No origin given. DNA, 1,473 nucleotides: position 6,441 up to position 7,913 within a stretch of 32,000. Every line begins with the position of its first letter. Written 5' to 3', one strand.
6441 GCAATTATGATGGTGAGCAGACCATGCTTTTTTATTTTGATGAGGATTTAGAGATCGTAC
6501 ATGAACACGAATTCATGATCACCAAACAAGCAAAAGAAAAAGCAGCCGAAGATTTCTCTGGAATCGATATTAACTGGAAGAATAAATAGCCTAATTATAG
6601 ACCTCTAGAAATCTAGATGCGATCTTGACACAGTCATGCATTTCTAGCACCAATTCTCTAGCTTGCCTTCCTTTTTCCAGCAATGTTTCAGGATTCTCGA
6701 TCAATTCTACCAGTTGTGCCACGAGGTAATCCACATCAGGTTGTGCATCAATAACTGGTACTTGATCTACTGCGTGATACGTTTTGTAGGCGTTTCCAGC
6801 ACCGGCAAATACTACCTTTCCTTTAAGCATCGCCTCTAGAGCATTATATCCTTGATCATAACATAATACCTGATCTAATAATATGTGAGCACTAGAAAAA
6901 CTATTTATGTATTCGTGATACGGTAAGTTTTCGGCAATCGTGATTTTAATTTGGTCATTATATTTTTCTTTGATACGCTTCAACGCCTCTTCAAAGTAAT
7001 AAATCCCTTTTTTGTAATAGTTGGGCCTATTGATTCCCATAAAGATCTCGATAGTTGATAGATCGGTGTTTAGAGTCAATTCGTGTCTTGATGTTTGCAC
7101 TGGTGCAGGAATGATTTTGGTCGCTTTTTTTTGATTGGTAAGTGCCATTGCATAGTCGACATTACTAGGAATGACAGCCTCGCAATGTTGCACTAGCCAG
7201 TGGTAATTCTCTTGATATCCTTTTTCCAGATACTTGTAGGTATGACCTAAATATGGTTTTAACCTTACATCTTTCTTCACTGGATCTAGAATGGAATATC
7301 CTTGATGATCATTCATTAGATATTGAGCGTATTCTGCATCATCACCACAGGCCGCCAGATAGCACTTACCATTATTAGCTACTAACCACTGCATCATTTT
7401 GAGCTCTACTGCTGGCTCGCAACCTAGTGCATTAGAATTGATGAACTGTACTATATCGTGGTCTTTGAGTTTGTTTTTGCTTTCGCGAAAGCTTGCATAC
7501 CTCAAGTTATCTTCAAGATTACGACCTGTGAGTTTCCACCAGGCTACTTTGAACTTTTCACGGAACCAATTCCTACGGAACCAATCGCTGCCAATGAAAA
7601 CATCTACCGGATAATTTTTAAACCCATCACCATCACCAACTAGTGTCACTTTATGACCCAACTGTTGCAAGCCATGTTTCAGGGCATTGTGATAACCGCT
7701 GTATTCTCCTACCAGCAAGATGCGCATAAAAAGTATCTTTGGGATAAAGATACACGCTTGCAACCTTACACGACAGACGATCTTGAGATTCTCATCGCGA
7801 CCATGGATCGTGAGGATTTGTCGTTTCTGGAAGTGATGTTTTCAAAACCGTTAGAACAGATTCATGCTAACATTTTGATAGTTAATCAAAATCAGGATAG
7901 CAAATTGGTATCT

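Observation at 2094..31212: Highly iterated 14-24 nt palindrome (core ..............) scattered through genes and spacers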

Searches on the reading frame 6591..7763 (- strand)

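Call 7: search_protein_families(library=pfam, proteins=[window:6591-7763:-])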
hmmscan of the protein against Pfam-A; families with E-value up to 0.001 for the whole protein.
window:6591-7763:- (390 aa): 1 family
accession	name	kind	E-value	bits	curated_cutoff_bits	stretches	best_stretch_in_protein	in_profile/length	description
PF13524.12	Glyco_trans_1_2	-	2.3e-05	24.8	25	1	268-386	24-143/144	Glycosyl transferase-like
